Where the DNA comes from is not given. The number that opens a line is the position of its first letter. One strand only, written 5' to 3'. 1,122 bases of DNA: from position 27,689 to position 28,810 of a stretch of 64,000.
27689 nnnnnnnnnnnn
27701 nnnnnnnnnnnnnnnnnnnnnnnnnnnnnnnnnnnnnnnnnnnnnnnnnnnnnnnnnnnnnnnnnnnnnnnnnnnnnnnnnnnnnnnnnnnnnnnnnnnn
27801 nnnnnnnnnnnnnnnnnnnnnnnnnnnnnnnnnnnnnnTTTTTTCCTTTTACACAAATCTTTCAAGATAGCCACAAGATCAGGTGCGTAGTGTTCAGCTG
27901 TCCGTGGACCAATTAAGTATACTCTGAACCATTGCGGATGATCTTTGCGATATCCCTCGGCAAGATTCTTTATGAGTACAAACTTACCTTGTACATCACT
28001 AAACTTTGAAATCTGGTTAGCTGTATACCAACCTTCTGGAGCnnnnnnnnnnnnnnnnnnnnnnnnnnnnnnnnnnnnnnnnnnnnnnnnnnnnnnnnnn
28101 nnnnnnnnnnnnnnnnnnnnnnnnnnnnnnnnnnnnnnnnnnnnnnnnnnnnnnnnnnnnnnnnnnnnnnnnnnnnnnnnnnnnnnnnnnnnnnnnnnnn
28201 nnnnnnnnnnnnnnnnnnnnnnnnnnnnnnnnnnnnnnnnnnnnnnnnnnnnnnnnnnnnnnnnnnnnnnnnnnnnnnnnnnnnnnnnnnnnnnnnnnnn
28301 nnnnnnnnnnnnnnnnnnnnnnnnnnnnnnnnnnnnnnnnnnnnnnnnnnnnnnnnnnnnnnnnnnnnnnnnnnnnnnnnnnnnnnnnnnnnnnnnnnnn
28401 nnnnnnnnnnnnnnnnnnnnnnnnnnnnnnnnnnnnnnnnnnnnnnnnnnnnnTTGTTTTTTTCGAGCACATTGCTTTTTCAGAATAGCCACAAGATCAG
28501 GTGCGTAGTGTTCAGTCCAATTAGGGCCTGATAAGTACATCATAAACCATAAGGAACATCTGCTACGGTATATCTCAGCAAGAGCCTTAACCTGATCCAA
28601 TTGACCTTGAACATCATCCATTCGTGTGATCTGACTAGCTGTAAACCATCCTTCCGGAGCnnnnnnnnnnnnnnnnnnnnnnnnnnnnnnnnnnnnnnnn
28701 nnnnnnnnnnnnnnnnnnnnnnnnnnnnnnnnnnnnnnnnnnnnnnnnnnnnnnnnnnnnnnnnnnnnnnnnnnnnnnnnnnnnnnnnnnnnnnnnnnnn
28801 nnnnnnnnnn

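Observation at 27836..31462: SF2 helicase fused to four tandem ~69-aa repeats of unknown family, with three orphan genes, between rpoB and trmD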

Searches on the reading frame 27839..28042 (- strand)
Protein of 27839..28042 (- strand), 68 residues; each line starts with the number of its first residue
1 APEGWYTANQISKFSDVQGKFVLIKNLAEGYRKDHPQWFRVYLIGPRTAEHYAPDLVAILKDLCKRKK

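Call 56: find_related_loci(query=window:27839-28042:-, collection=viral_contigs, flank=8000)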
Query seq(68 aa) (68 aa) in viral_contigs; peptide patterns used: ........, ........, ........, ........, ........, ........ (x = any residue, [..] = any of these).
2 stretches matched a pattern, but none encodes a relative of the query by tblastn (E <= 1e-3).

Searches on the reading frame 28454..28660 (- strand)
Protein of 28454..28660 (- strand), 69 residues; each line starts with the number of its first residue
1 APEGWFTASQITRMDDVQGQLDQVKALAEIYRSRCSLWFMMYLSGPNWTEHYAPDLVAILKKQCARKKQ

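Call 24: predict_structure(alignment_id=A2)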
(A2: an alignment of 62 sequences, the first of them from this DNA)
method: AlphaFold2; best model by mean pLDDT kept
length: 69 residues; sequences in the alignment: 62
mean_pLDDT: 92.8   pTM: 0.78
mean pLDDT of the five models: 92.8, 91.6, 90.3, 89.5, 89.5
residues with pLDDT >= 90: 59; 70-90: 8; 50-70: 2; < 50: 0
segments of 3 or more residues with pLDDT < 50: none
pLDDT, mean of each block of 10 residues (from residue 1): 95 92 95 94 94 97 81
secondary structure, 60 per line:
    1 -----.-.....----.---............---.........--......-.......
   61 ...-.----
elements in order: H8-12 H21-32 E39-44 E47-52 H54-63

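Call 25: search_protein_representatives(alignment_id=A2)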
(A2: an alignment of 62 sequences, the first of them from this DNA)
Query: 62 sequences, 68 profile positions. Proteins with E-value up to 0.001 (for the whole library): 550; up to 1e-10: 424; up to 1e-30: 261. The best 150 are listed.
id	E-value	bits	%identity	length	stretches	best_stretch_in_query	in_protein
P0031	1.6e-229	758.4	-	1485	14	1-67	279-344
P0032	2.2e-219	725.9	-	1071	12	1-65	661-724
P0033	2.3e-197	655.3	-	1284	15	1-62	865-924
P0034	2.3e-193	642.6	-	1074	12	2-65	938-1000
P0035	3.1e-185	616.5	-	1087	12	2-66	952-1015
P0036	9.3e-168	560.5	-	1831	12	1-67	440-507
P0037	1.9e-166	556.3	-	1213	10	1-65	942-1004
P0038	1.9e-163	546.7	-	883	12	1-64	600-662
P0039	1.9e-163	546.7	-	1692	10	1-64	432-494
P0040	4.2e-163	545.6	-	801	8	1-66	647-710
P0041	2.6e-159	533.4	-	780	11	1-66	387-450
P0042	2.2e-149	501.6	-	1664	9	1-67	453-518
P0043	1.1e-148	499.5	-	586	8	1-66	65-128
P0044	8.2e-145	487.0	-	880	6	1-66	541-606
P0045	4.1e-138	465.6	-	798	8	1-65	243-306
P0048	1.5e-127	431.7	-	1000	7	1-67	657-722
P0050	1.8e-126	428.3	-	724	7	1-67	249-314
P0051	5.0e-126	426.8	-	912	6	1-66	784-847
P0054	1.0e-122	416.2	-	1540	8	1-65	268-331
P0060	1.1e-114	390.4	-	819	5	1-67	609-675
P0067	1.2e-109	374.4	-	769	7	2-64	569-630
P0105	1.0e-81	284.9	-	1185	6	2-66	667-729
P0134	1.0e-69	246.5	-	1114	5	3-63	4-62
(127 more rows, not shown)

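Call 63: list_cluster_members(proteins=[P0031, P0032, P0036, P0038, P0045, P0054, P0067, P0105, P0134, P0050])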
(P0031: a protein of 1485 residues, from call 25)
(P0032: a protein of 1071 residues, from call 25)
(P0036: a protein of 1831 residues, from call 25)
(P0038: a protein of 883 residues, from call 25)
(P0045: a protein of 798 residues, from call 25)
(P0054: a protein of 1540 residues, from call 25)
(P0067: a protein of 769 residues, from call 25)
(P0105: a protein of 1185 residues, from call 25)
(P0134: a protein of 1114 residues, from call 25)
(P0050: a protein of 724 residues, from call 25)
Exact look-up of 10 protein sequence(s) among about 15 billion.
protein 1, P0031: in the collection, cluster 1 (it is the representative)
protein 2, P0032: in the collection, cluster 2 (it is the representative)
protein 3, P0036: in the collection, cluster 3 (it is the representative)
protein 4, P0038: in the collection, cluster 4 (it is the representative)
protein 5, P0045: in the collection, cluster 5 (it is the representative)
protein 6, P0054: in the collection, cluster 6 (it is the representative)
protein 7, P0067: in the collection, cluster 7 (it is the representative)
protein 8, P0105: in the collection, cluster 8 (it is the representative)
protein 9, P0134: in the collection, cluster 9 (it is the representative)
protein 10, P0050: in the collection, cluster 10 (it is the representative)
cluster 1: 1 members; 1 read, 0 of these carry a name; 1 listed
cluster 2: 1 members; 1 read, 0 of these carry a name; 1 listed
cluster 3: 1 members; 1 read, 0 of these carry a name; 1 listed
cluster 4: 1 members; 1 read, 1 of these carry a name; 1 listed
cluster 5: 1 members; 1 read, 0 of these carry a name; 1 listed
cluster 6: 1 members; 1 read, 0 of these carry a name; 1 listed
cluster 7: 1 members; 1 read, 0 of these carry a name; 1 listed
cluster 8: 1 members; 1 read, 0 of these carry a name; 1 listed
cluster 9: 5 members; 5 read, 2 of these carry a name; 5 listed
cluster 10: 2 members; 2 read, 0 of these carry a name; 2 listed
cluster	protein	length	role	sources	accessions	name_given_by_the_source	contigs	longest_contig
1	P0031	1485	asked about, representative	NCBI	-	-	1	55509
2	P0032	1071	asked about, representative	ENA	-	-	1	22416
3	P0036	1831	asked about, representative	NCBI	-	-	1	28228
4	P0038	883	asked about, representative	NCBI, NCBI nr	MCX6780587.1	MAG: hypothetical protein NT003_00490, partial [Candidatus Magasanikbacteria bacterium] | hypothetical protein [Candidatus Magasanikbacteria bacterium]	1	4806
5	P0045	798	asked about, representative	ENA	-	-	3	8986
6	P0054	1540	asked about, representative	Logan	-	-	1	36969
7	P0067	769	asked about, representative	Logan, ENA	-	-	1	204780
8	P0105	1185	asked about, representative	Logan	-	-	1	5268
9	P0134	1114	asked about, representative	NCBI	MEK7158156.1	MAG: SNF2-related protein, partial [Patescibacteria group bacterium]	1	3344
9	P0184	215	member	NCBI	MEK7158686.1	MAG: hypothetical protein AAB733_03900, partial [Patescibacteria group bacterium]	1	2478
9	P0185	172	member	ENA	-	-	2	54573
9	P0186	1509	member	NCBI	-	-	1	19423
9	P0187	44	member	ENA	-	-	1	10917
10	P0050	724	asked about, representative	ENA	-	-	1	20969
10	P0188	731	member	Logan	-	-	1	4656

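Call 79: search_protein_families(library=padloc, proteins=[P0036], max_evalue=0.01)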
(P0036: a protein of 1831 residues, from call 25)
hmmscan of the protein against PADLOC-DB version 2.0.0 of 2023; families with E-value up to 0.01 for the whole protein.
P0036 (1831 aa): 19 families
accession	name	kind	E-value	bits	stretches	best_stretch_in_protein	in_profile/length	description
PDLC00628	ZorD1|ZorD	-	1.7e-13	47.2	2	1039-1198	531-694/1171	"SWI2/SNF2 helicase, Mrr-like nuclease"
PDLC02627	DrmD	-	1.9e-10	37.6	1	1041-1446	318-692/748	DrmD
PDLC02504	BrxHI|BrxHII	-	1.5e-08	31.1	1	1344-1447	510-612/971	BrxHII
PDLC02840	DpdE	-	2.6e-08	30.6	1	1044-1205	179-326/1091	DpdE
PDLC02843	DpdE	-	6e-08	29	1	1043-1203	177-319/1091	DpdE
PDLC02850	DpdE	-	1.9e-07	27.3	1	1045-1199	827-974/1282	DpdE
PDLC02849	DpdE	-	2.7e-07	27.1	1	1046-1199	424-569/857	DpdE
PDLC02844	DpdE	-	5.2e-06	22.6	1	1042-1201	171-325/1074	DpdE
PDLC00634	ZorD1|ZorD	-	7.9e-06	21.8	0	1132-1202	629-692/1208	"SWI2/SNF2 helicase, Mrr-like nuclease"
PDLC02845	DpdE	-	8.9e-06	21.7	1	1046-1454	867-1275/1293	DpdE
PDLC00629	ZorD1|ZorD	-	1.3e-05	21.3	0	1110-1200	604-683/1012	"SWI2/SNF2 helicase, Mrr-like nuclease"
PDLC02851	DpdE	-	2.3e-05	20.4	1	1354-1452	938-1032/1055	DpdE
PDLC02625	DrmD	-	8e-05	19.3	1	1303-1439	255-391/792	DrmD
PDLC01252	Cas3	-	0.0002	18.9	1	1125-1394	101-269/324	CAS-I; effector_G3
PDLC00627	ZorD1|ZorD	-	0.00023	17.2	0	1344-1424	870-957/1006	"SWI2/SNF2 helicase, Mrr-like nuclease"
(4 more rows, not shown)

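Call 83: search_protein_families(library=pfam, alignment_id=A2, max_evalue=10)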
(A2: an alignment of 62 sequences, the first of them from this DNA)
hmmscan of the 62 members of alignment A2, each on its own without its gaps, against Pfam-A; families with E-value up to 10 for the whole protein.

A. member 1, seq(69 aa): 0 families

B. families by the number of members that match (of 62 scanned): 20 families
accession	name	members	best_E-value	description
PF13551.12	HTH_29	2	0.00071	Winged helix-turn helix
PF16476.10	DUF5053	2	0.1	Domain of unknown function (DUF5053)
PF00910.28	RNA_helicase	2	0.16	RNA helicase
PF21861.2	RepB_C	1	0.0019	Replication protein RepB, C-terminal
PF04100.18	Vps53_N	1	0.0098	Vps53, N-terminal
PF08621.15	RPAP1_N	1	0.021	RPAP1-like, N-terminal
PF03179.20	V-ATPase_G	1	0.024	Vacuolar (H+)-ATPase G subunit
PF20385.3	DUF6680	1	0.027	Family of unknown function (DUF6680)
PF00067.27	p450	1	0.051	Cytochrome P450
PF03481.19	Sua5_C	1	0.054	Threonylcarbamoyl-AMP synthase, C-terminal domain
PF06414.18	Zeta_toxin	1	0.056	Zeta toxin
PF23620.1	KIAA0319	1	0.069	KIAA0319 C-terminal domain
PF18341.7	PSA_CBD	1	0.08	PSA endolysin C-terminal cell wall binding domain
PF12359.13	DUF3645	1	0.12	Protein of unknown function (DUF3645)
PF14809.11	TGT_C1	1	0.14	C1 domain of tRNA-guanine transglycosylase dimerisation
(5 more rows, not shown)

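Call 89: fold_search(model_id=the predicted structure, library=viral)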
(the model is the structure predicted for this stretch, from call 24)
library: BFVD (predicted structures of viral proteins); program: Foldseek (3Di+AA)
matches with E <= 10: 607; with E <= 0.001: 0
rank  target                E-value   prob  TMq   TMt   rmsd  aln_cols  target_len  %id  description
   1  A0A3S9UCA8            8.8e-02  0.96  0.59  0.50   4.0        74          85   20  (no name in the UniProt tables at hand)
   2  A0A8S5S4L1            1.3e-01  0.84  0.48  0.38   4.8        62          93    8  Regulatory phage protein cox [Siphoviridae sp. ctxYv12]
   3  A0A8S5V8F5            1.3e-01  0.25  0.28  0.19   9.1        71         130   13  Uncharacterized protein [Myoviridae sp. ctDzM5]
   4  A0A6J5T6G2            1.7e-01  0.97  0.63  0.23   2.4        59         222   17  Uncharacterized protein [uncultured Caudovirales phage]
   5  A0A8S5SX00            2.2e-01  0.80  0.55  0.19   4.4        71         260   14  Antirepressor protein [Siphoviridae sp. ctDOT22]
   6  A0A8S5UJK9            2.5e-01  0.66  0.46  0.40   4.7        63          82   19  Helix-turn-helix domain protein [Siphoviridae sp. ctvph17]
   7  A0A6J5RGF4            3.1e-01  0.80  0.54  0.38   4.4        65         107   12  MerR-type HTH domain containing protein [uncultured Caudovirales phage]
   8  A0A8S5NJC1            3.7e-01  0.12  0.23  0.08  10.1        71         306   14  Uncharacterized protein [Siphoviridae sp. cttFh17]
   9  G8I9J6                4.3e-01  0.23  0.27  0.25   8.0        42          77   24  Uncharacterized protein [Mycobacterium phage Stinger]
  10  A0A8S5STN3            4.5e-01  0.41  0.44  0.47   5.2        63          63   14  Pyocin activator protein PrtN [Phage sp. ctcqm2]
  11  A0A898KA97            4.9e-01  0.69  0.51  0.20   4.3        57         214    5  (no name in the UniProt tables at hand)
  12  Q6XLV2                5.2e-01  0.44  0.49  0.21   5.0        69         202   12  FirrV-1-G1 [Feldmannia irregularis virus a]
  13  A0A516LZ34            5.9e-01  0.66  0.54  0.53   4.1        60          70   12  (no name in the UniProt tables at hand)
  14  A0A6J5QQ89            5.9e-01  0.41  0.43  0.47   4.0        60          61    8  Helix-turn-helix domain-containing protein [uncultured Caudovirales phage]
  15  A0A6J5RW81            5.9e-01  0.38  0.43  0.33   4.5        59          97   12  Uncharacterized protein [uncultured Caudovirales phage]
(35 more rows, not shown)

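Call 90: find_encoding_contigs(protein=P0036, flank=9000, max_places=2)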
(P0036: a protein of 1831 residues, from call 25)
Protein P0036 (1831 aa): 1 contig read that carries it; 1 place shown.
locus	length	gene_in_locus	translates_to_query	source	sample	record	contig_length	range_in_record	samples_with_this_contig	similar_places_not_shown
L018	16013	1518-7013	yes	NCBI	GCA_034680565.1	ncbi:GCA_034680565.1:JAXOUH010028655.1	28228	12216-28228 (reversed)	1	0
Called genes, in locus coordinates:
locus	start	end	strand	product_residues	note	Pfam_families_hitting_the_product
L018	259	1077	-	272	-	PF13408:Zn_ribbon_recom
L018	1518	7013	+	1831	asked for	PF00176:SNF2-rel_dom, PF00270:DEAD (weak), PF00271:Helicase_C, PF08241:Methyltransf_11 (weak)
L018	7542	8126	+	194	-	PF00583:Acetyltransf_1, PF13673:Acetyltransf_10, PF13508:Acetyltransf_7, PF08445:FR47 (weak)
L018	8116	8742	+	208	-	-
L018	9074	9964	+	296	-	-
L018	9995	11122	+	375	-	PF26514:DUF8173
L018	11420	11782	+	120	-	-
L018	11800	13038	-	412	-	PF07690:MFS_1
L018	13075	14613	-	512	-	PF03116:NQR2_RnfD_RnfE (weak), PF00175:NAD_binding_1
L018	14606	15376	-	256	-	PF02424:ApbE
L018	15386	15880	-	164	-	PF04205:FMN_bind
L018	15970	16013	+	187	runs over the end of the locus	PF01471:PG_binding_1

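Call 91: find_encoding_contigs(protein=P0032, flank=9000, max_places=2)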
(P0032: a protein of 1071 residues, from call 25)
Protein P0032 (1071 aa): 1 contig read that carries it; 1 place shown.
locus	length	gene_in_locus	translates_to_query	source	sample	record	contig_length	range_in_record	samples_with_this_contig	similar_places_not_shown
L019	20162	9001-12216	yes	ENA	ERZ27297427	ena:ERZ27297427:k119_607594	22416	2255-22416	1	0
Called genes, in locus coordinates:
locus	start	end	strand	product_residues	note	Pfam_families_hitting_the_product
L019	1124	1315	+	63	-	-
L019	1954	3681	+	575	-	PF00664:ABC_membrane, PF00005:ABC_tran, PF02463:SMC_N (faint)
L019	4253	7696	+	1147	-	-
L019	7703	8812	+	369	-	PF14279:HNH_5 (faint)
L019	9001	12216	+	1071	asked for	-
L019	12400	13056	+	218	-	PF01726:LexA_DNA_bind, PF00717:Peptidase_S24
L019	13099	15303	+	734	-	PF04542:Sigma70_r2, PF04545:Sigma70_r4 (faint)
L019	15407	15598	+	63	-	PF04070:DUF378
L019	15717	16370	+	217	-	-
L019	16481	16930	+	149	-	PF22381:Staph_reg_Sar_Rot (weak), PF01047:MarR (faint)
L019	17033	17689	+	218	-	PF02469:Fasciclin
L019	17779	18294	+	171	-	PF01641:SelR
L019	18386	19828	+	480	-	PF07602:DUF1565 (faint), PF22842:Pel9A-like_beta_helix (weak), PF05048:NosD, PF13229:Beta_helix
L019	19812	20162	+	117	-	?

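Call 110: list_cluster_members(proteins=[P0033, P0034, P0037, P0040, P0044, P0048, P0051, P0060, P0041, P0043])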
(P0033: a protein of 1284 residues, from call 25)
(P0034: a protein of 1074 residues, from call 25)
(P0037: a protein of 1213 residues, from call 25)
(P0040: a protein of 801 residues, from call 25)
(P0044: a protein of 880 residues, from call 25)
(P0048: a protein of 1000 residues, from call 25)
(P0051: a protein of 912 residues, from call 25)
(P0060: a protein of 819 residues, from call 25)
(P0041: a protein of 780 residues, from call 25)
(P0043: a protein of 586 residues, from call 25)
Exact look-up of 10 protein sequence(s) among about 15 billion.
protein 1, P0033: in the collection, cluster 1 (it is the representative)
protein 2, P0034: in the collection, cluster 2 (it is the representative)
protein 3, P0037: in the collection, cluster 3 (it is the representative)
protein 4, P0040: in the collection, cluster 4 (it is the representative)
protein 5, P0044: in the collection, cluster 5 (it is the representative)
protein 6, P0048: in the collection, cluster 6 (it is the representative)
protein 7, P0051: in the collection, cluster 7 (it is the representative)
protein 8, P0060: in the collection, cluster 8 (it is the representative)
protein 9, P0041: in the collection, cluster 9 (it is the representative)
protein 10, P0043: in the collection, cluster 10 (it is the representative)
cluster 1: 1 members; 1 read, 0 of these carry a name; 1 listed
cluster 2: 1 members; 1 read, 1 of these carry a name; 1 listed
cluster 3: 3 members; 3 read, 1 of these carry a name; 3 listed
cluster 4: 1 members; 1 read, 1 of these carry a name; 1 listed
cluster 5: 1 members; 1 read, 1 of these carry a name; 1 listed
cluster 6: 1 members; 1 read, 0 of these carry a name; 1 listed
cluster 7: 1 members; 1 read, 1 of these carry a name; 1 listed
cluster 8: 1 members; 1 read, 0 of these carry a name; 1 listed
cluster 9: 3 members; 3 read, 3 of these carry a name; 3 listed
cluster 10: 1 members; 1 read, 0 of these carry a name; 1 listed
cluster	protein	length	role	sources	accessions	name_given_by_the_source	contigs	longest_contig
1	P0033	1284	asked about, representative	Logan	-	-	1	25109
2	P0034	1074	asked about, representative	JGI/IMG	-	hypothetical protein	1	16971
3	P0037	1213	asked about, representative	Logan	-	-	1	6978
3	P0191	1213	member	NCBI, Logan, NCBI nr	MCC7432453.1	DEAD/DEAH box helicase [Candidatus Peregrinibacteria bacterium]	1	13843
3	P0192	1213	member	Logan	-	-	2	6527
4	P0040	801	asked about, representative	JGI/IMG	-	plasmid maintenance system antidote protein VapI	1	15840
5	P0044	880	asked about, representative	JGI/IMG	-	superfamily II DNA or RNA helicase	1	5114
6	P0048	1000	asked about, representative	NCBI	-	-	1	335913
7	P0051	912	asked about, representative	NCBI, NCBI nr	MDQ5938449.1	MAG: hypothetical protein QG642_139 [Patescibacteria group bacterium] | hypothetical protein [Patescibacteria group bacterium]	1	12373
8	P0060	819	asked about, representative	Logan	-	-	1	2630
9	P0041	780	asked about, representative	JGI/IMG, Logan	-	hypothetical protein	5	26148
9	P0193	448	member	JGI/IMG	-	hypothetical protein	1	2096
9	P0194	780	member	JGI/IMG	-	hypothetical protein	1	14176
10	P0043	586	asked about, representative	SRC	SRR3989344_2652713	-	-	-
